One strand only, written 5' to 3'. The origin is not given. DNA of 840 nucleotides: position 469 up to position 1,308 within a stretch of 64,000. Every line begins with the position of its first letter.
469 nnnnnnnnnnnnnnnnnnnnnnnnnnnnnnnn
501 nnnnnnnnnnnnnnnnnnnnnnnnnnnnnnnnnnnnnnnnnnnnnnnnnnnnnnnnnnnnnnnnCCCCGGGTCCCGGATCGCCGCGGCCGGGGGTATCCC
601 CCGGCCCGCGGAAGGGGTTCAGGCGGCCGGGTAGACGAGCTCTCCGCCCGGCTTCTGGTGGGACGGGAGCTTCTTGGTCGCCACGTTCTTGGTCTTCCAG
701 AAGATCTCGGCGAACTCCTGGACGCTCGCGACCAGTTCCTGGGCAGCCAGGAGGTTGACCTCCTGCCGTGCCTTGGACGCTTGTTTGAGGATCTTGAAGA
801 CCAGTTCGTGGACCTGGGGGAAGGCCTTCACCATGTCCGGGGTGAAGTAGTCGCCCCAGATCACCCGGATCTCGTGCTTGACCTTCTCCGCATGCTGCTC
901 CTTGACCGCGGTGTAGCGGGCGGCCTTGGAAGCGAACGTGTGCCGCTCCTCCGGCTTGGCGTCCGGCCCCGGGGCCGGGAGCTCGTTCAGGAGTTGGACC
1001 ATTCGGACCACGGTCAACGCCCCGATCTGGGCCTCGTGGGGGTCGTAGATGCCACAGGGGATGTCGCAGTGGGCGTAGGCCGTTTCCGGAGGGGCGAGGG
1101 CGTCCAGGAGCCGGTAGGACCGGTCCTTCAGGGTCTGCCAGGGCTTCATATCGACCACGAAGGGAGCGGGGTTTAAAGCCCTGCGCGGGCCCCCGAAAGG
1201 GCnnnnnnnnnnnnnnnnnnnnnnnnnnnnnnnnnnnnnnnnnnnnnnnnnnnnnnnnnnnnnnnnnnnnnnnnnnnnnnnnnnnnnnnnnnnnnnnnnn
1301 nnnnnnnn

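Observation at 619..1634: Nickel superoxide dismutase and its SodX maturation peptidase in an archaeal genome, next to a nickel-free hydrogenase-like operon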

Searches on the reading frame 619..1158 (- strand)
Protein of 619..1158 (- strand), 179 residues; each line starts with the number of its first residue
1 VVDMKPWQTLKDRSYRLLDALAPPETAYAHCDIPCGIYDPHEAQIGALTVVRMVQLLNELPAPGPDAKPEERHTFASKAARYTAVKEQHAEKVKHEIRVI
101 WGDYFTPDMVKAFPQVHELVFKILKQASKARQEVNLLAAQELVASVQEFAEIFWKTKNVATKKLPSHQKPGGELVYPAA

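Call 3: search_protein_families(library=pfam, proteins=[window:619-1158:-], max_evalue=0.01)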
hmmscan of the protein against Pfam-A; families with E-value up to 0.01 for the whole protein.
window:619-1158:- (179 aa): 1 family
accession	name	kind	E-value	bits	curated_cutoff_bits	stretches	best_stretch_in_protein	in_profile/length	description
PF09055.16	Sod_Ni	-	1.2e-43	149.1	25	1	26-157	2-127/127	Nickel-containing superoxide dismutase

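Call 4: search_protein_families(library=ncbifam, proteins=[window:619-1158:-], max_evalue=0.01)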
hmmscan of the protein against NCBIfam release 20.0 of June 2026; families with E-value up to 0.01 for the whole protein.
window:619-1158:- (179 aa): 1 family
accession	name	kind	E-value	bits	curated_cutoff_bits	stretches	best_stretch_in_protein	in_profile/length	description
TIGR02753.1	sodN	equivalog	1.7e-44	151.5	90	1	23-158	14-144/145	superoxide dismutase, Ni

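Call 10: find_homologous_proteins(query=window:619-1158:-, max_evalue=0.00001)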
Query window:619-1158:- (179 aa): 6613 proteins with E <= 0.00001 among 7091 candidates; the best 120 are listed.
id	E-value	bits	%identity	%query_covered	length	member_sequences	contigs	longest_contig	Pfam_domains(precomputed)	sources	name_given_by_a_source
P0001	2.2e-105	368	92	98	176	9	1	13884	PF09055.17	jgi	jgi:nickel superoxide dismutase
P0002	2.0e-101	355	89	98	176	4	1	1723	PF09055.17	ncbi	-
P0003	2.1e-75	270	69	98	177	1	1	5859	PF09055.17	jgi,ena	jgi:nickel superoxide dismutase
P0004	1.4e-74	268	69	98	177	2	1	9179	PF09055.17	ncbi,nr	ncbi:MAG TPA: superoxide dismutase, Ni [Thermoplasmata archaeon]|nr:superoxide dismutase, Ni [Thermo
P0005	1.9e-74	267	69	98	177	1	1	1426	PF09055.17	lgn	-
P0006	2.0e-74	267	73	92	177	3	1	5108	PF09055.17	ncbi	-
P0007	2.8e-74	267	72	98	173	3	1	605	PF09055.17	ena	-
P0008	4.0e-74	266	69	98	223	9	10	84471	PF09055.17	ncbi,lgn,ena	-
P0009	6.5e-74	266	68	98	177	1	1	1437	PF09055.17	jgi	-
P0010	7.5e-74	265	69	96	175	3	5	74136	PF09055.17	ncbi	-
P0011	9.3e-74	265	74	91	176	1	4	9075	PF09055.17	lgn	-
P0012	2.1e-73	264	74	91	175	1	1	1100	PF09055.17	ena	-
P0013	2.9e-73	263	69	95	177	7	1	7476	PF09055.17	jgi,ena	-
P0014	3.1e-73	263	68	98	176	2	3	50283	PF09055.17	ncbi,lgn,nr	ncbi:MAG: superoxide dismutase, Ni [Euryarchaeota archaeon]|nr:superoxide dismutase, Ni [Euryarchaeo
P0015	3.7e-73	263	73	92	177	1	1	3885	PF09055.17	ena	-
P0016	9.0e-73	262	72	94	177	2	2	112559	PF09055.17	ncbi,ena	-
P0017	1.1e-72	262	73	91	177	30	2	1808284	PF09055.17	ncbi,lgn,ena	-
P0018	1.6e-72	261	73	92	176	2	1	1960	PF09055.17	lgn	-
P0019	1.7e-72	261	68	98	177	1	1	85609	PF09055.17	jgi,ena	-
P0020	1.9e-72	261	70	95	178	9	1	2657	PF09055.17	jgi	-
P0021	2.0e-72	261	73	92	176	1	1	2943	PF09055.17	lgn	-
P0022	2.5e-72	260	72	92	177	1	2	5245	PF09055.17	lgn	-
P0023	2.6e-72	260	72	92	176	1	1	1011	PF09055.17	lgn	-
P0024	3.2e-72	260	68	98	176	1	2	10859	PF09055.17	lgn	-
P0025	3.7e-72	260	71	92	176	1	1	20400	PF09055.17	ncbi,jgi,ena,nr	ncbi:MAG TPA: superoxide dismutase, Ni [Thermoplasmata archaeon]|nr:superoxide dismutase, Ni [Thermo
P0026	5.3e-72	259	69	97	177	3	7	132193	PF09055.17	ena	-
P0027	5.4e-72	259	72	91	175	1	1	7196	PF09055.17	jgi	jgi:nickel superoxide dismutase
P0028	5.5e-72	259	72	91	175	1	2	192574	PF09055.17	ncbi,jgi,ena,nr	ncbi:MAG TPA: superoxide dismutase, Ni [Thermoplasmata archaeon]|nr:superoxide dismutase, Ni [Thermo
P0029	5.5e-72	259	71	92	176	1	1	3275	PF09055.17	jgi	jgi:nickel superoxide dismutase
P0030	5.8e-72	259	68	97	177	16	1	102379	PF09055.17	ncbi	-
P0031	7.6e-72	259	67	98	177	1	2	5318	PF09055.17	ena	-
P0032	8.3e-72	259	70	91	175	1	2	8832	PF09055.17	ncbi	-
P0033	8.4e-72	259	70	91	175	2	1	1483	PF09055.17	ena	-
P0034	1.0e-71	258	71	91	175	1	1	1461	PF09055.17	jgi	jgi:nickel superoxide dismutase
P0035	1.0e-71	258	75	91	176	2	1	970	PF09055.17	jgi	-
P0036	1.2e-71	258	69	91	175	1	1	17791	PF09055.17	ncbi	-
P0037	1.3e-71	258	68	97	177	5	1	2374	PF09055.17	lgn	-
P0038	1.5e-71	258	66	95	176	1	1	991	PF09055.17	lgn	-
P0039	1.5e-71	258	71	92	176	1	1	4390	PF09055.17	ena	-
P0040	1.7e-71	258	69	91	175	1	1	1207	PF09055.17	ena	-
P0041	1.9e-71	258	71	91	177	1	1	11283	PF09055.17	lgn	-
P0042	2.1e-71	257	73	91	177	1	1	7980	PF09055.17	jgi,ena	-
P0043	2.2e-71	257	69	97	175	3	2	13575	PF09055.17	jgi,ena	-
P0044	2.2e-71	257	69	95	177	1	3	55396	PF09055.17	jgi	jgi:nickel superoxide dismutase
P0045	2.2e-71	257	72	91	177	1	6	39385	PF09055.17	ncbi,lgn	-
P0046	2.3e-71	257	71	91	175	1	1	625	PF09055.17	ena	-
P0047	2.4e-71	257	74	91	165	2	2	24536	PF09055.17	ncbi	-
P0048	2.6e-71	257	68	98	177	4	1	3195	PF09055.17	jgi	-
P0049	2.6e-71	257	70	92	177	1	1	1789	PF09055.17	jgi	jgi:nickel superoxide dismutase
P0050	2.7e-71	257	73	89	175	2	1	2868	PF09055.17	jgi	jgi:nickel superoxide dismutase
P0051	3.9e-71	257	73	90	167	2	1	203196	PF09055.17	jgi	jgi:nickel superoxide dismutase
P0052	4.1e-71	256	71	92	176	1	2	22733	PF09055.17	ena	-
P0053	4.3e-71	256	71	92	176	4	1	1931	PF09055.17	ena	-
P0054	4.6e-71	256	71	92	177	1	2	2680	PF09055.17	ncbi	-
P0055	5.5e-71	256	66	98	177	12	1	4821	PF09055.17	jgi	jgi:nickel superoxide dismutase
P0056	6.6e-71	256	70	92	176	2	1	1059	PF09055.17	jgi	jgi:nickel superoxide dismutase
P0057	6.8e-71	256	71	89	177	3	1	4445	PF09055.17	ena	-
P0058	7.2e-71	256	72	91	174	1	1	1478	PF09055.17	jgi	-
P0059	7.3e-71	256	66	98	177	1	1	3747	PF09055.17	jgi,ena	-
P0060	8.4e-71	255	71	89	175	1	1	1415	PF09055.17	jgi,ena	-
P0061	8.8e-71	255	70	92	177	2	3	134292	PF09055.17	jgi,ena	-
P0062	9.1e-71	255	68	97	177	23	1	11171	PF09055.17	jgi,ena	jgi:nickel superoxide dismutase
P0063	1.2e-70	255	71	92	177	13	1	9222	PF09055.17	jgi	-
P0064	1.4e-70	255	70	91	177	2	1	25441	PF09055.17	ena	-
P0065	1.5e-70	255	71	92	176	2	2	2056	PF09055.17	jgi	jgi:nickel superoxide dismutase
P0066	1.5e-70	255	71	91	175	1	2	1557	PF09055.17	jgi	jgi:nickel superoxide dismutase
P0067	1.5e-70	255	68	97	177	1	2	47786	PF09055.17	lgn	-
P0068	1.5e-70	255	69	91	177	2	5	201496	PF09055.17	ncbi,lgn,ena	-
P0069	1.7e-70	254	71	90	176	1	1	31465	PF09055.17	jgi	-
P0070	1.7e-70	254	67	97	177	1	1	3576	PF09055.17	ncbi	-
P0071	1.8e-70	254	73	92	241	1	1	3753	PF09055.17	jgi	jgi:nickel superoxide dismutase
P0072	1.8e-70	254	72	91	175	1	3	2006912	PF09055.17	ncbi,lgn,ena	ncbi:MAG: superoxide dismutase, Ni [Thermoplasmata archaeon]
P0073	1.8e-70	254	72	92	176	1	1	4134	PF09055.17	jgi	jgi:nickel superoxide dismutase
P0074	2.0e-70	254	71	91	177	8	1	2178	PF09055.17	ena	-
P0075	2.1e-70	254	68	97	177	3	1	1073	PF09055.17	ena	-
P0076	2.2e-70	254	70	91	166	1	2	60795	PF09055.17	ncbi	-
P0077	2.4e-70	254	71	92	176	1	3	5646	PF09055.17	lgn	-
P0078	2.6e-70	254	68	98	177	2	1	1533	PF09055.17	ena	-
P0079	2.8e-70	254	71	91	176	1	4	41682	PF09055.17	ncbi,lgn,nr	ncbi:MAG TPA: superoxide dismutase, Ni [Thermoplasmata archaeon]|nr:superoxide dismutase, Ni [Thermo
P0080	2.9e-70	254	70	91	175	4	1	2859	PF09055.17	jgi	jgi:nickel superoxide dismutase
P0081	2.9e-70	254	69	91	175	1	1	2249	PF09055.17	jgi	jgi:nickel superoxide dismutase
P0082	3.0e-70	254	69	91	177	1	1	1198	PF09055.17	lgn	-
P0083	3.0e-70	254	73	89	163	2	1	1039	PF09055.17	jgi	-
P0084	3.1e-70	254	66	98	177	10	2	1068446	PF09055.17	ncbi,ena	ncbi:MAG: superoxide dismutase, Ni [Thermoplasmata archaeon]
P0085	3.3e-70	254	70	90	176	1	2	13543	PF09055.17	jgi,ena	-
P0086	3.7e-70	253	71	92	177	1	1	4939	PF09055.17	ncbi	-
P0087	3.8e-70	253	66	98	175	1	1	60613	PF09055.17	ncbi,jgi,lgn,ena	jgi:nickel superoxide dismutase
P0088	4.1e-70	253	69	94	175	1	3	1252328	PF09055.17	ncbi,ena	ncbi:MAG: superoxide dismutase, Ni [Thermoplasmata archaeon]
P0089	4.3e-70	253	69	92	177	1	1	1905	PF09055.17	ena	-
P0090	4.4e-70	253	70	91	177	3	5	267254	PF09055.17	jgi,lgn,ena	jgi:nickel superoxide dismutase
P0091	4.5e-70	253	70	92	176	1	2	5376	PF09055.17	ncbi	-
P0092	4.5e-70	253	69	92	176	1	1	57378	PF09055.17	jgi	jgi:nickel superoxide dismutase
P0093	4.6e-70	253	71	92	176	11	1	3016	PF09055.17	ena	-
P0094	4.9e-70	253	68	92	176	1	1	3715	PF09055.17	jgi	jgi:nickel superoxide dismutase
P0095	4.9e-70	253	71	90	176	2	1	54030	PF09055.17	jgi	jgi:nickel superoxide dismutase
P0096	5.0e-70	253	69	91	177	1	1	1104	PF09055.17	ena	-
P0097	5.1e-70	253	69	91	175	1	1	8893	PF09055.17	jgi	jgi:nickel superoxide dismutase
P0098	5.1e-70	253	68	98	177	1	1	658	PF09055.17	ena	-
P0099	5.2e-70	253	69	93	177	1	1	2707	PF09055.17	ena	-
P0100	5.8e-70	253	72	91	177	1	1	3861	PF09055.17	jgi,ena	jgi:nickel superoxide dismutase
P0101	5.9e-70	253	70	92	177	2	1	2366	PF09055.17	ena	-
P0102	7.8e-70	252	68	94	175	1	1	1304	PF09055.17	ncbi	-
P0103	8.5e-70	252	66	98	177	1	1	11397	PF09055.17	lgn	-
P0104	9.2e-70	252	70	94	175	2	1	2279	PF09055.17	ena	-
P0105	9.2e-70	252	72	92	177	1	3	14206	PF09055.17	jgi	jgi:nickel superoxide dismutase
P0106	1.1e-69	252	68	95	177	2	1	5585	PF09055.17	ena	-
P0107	1.2e-69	252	69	91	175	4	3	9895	PF09055.17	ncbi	-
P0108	1.4e-69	252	67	99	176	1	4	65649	PF09055.17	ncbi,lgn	ncbi:MAG: superoxide dismutase, Ni [Thermoplasmata archaeon]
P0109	1.6e-69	251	70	91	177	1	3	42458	PF09055.17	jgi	jgi:nickel superoxide dismutase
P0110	1.6e-69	251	67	93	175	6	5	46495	PF09055.17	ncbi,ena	-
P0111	1.6e-69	251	66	97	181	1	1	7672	PF09055.17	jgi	jgi:nickel superoxide dismutase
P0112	1.9e-69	251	67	91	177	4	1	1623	PF09055.17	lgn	-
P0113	1.9e-69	251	67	98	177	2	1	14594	PF09055.17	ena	-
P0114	2.5e-69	251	70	90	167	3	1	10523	PF09055.17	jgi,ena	jgi:nickel superoxide dismutase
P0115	2.5e-69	251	70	92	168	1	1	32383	PF09055.17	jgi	jgi:nickel superoxide dismutase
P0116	2.5e-69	251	71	89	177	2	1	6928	PF09055.17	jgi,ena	-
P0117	2.6e-69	251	69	91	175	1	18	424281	PF09055.17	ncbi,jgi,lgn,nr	ncbi:MAG TPA: superoxide dismutase, Ni [Thermoplasmata archaeon]|nr:superoxide dismutase, Ni [Thermo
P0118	2.6e-69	251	66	97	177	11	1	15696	PF09055.17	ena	-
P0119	2.9e-69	250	71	87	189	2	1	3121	PF09055.17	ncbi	-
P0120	3.1e-69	250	67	98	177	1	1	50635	PF09055.17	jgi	jgi:nickel superoxide dismutase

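Call 12: find_related_loci(query=window:619-1158:-, collection=genome_contigs, flank=6000)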
Query window:619-1158:- (179 aa) in genome_contigs; peptide patterns used: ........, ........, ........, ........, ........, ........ (x = any residue, [..] = any of these).
325 stretches matched a pattern; 242 encode a relative of the query (tblastn E <= 1e-3); the best 80 are kept; 80 distinct loci.
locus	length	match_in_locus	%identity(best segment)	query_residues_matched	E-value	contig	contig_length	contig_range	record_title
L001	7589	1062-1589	91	4-179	2e-108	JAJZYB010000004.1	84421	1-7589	MAG: Thermoplasmata archaeon isolate TL1-5.bin109 NODE_202_length_84421_cov_2.690429, whole genome shotgun sequence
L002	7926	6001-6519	72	4-179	4e-81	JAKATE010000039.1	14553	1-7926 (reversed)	MAG: Thermoplasmata archaeon isolate YP2.bin30 NODE_3407_length_14553_cov_1.785180, whole genome shotgun sequence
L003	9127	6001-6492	73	16-179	4e-80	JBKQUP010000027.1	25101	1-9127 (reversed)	MAG: Thermoplasmata archaeon isolate SEr2D2E2F__bin_159 SEr2D2E2F_000000224959, whole genome shotgun sequence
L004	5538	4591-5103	71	8-178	7e-80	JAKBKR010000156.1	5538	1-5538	MAG: bacterium isolate DX1.bin10 NODE_22458_length_5538_cov_0.997043, whole genome shotgun sequence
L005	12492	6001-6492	73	16-179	3e-79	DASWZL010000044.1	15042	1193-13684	MAG TPA_asm: Thermoplasmata archaeon isolate SMAG_U3737 k141_2802, whole genome shotgun sequence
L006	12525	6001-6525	69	4-178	2e-79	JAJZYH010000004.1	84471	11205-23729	MAG: Thermoplasmata archaeon isolate TL1-5.bin18 NODE_201_length_84471_cov_29.394077, whole genome shotgun sequence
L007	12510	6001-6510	69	7-178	8e-79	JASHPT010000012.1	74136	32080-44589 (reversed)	MAG: Thermoplasmata archaeon isolate JOPF056 JOPF_N071_contig_4956, whole genome shotgun sequence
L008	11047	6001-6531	67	3-179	2e-78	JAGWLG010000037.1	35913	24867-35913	MAG: Thermoplasmata archaeon isolate REEB18 contig-150_1381, whole genome shotgun sequence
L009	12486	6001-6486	73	16-177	3e-78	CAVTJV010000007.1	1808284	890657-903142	MAG: uncultured Thermoplasmata archaeon isolate MFD05580.bin.2.18 genome assembly, contig: contig_5847, whole genome sho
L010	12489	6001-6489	72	16-178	4e-78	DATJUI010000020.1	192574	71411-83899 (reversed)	MAG TPA_asm: Thermoplasmata archaeon isolate SMAG_U15042 k141_2005139, whole genome shotgun sequence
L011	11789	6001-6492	73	16-179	6e-78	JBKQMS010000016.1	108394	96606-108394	MAG: Thermoplasmata archaeon isolate LABRr1A1B1C__bin_68 LABRr1A1B1C_000000069652, whole genome shotgun sequence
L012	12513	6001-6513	70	4-174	1e-77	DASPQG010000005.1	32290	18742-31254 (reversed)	MAG TPA_asm: Thermoplasmata archaeon isolate SMAG_U12193 k141_1244205, whole genome shotgun sequence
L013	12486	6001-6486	74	16-177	8e-78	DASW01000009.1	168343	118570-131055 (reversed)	MAG TPA_asm: Thermoplasmata archaeon UBA61 UBA61_contig_35125, whole genome shotgun sequence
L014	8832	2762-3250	70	16-178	2e-77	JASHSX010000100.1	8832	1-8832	MAG: Thermoplasmata archaeon isolate JOPF138 JOPF_A14C_contig_82960, whole genome shotgun sequence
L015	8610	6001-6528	68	4-179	2e-77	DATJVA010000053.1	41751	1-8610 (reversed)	MAG TPA_asm: Thermoplasmata archaeon isolate SMAG_U15060 k141_104486, whole genome shotgun sequence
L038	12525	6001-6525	66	4-178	3e-75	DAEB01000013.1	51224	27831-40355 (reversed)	MAG TPA_asm: Thermoplasmata archaeon UBA184 UBA184_contig_12972, whole genome shotgun sequence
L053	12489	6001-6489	69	17-179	1e-73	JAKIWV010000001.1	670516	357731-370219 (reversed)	MAG: Thermoplasmata archaeon isolate SubAcS15-31 SubAcS15-31_1, whole genome shotgun sequence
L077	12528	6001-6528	62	4-179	3e-71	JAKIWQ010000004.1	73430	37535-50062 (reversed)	MAG: Thermoplasmata archaeon isolate SubAcS13-64 SubAcS13-64_4, whole genome shotgun sequence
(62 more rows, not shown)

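Call 16: search_solved_structures(query=window:619-1158:-, show_alignments=2, max_evalue=0.01)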
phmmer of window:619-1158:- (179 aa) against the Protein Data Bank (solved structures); distinct sequences matched with E-value up to 0.01: 6.
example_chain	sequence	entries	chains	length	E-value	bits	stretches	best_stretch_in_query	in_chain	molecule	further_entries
1t6i_A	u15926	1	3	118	4.9e-20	75.4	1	30-158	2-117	Superoxide dismutase [Ni]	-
1t6q_A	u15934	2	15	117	7.3e-20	74.9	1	30-158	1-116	Superoxide dismutase [Ni]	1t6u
1q0d_A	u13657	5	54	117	2.2e-19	73.3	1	30-158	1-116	Superoxide dismutase [Ni]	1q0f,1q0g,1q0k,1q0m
3g4x_A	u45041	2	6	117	2.3e-19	73.2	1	30-158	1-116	Superoxide dismutase [Ni]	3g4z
4ncq_A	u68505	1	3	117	6.2e-19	71.8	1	31-158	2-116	Superoxide dismutase [Ni]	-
3g50_A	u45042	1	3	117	9.5e-19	71.2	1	30-158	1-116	Superoxide dismutase [Ni]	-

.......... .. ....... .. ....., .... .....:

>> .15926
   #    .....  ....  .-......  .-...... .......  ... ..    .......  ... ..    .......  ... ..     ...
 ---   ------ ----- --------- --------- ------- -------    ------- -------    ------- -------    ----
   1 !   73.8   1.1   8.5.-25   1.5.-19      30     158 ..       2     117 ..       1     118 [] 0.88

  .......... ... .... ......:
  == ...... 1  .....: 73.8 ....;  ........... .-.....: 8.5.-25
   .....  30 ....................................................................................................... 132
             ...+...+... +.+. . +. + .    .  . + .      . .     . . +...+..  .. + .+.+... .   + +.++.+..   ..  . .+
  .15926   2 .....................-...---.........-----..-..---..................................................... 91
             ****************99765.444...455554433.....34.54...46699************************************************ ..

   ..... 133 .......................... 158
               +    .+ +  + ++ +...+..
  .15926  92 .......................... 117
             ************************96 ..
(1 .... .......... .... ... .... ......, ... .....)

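Call 23: search_protein_representatives(protein=window:619-1158:-)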
Query: 179 residues. Proteins with E-value up to 0.001 (for the whole library): 768; up to 1e-10: 297; up to 1e-30: 21. The best 150 are listed.
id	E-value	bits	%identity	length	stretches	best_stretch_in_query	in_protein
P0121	3.1e-51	190.1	55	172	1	13-178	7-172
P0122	4.2e-51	189.7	54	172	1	17-178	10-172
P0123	3.8e-50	186.5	71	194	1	15-133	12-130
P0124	6.6e-44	166.2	48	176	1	15-178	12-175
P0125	1.3e-41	158.8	47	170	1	21-178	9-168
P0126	1.0e-39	152.6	55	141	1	39-178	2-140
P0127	1.2e-35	139.3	48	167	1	15-177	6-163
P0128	2.2e-35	138.5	52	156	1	14-179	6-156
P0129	2.3e-35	138.4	45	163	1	15-162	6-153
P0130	2.7e-35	138.2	44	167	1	20-175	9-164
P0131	4.6e-34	134.2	60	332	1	15-113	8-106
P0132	5.6e-33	130.7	49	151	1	20-157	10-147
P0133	2.5e-32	128.5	65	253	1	53-156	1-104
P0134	4.1e-32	127.8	45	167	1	24-177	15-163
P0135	4.1e-32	127.8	50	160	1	18-178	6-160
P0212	6.5e-20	88.1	48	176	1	10-104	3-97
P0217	1.5e-19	87.0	48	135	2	25-61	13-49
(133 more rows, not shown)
